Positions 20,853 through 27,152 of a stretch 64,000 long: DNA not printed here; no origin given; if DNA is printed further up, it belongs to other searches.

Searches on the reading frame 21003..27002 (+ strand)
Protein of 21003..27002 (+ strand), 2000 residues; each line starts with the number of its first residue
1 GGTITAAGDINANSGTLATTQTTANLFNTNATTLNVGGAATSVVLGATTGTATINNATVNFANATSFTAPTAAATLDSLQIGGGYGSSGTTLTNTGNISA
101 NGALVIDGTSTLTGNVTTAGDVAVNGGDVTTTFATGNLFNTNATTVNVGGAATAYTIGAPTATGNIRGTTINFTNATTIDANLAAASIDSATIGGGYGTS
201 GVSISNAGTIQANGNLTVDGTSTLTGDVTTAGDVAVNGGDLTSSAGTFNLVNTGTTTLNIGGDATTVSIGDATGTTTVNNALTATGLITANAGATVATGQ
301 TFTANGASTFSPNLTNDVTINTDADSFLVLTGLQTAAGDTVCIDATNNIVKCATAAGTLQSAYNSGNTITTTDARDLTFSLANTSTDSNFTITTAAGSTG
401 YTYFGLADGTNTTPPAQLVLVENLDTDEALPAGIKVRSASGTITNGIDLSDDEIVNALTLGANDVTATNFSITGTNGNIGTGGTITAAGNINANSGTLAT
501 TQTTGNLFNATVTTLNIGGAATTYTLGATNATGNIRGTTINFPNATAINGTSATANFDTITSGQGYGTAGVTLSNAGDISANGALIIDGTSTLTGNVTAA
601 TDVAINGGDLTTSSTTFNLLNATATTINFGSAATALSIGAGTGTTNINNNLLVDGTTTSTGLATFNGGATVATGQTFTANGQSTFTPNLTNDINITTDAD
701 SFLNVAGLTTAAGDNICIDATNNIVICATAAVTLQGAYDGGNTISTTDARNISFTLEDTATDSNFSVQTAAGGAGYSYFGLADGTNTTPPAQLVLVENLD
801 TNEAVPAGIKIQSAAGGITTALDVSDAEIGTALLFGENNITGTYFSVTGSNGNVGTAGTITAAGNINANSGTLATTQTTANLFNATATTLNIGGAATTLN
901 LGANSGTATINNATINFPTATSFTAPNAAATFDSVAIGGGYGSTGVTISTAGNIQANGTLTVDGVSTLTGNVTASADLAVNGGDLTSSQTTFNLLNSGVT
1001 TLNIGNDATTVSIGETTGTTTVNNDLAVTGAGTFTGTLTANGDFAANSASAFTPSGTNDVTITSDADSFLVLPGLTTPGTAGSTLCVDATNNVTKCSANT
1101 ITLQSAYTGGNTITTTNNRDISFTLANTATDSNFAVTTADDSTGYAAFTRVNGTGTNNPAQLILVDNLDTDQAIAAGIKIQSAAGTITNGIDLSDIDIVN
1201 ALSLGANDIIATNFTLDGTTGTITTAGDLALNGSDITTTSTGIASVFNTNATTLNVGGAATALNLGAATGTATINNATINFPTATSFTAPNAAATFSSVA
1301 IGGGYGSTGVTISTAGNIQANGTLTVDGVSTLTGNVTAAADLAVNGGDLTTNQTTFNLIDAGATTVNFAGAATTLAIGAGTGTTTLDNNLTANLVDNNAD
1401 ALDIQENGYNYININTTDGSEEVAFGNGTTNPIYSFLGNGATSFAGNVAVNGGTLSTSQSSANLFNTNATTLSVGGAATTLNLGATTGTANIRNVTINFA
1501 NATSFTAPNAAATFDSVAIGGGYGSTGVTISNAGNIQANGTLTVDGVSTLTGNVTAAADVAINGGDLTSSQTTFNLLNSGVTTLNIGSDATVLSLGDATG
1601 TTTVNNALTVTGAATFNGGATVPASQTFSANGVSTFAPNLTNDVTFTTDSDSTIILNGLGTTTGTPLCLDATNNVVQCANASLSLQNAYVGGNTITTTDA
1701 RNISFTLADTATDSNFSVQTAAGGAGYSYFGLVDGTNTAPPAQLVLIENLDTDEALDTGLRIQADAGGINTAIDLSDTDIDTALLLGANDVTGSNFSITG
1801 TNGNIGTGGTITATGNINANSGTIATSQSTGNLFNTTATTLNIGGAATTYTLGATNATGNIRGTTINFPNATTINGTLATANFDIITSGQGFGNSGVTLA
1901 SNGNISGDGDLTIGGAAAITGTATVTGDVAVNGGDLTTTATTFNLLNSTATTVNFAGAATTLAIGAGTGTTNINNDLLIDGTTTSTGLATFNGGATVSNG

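Call 13: search_protein_families(library=pfam, proteins=[window:21003-27002:+], max_evalue=0.01)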
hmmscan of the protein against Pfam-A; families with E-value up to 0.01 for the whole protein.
window:21003-27002:+ (2000 aa): 1 family
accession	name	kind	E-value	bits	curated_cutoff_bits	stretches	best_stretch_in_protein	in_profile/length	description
PF24559.1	UBA_RAD5A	-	1.7e-05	24.6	27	0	1190-1211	14-35/45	DNA repair protein RAD5A UBA domain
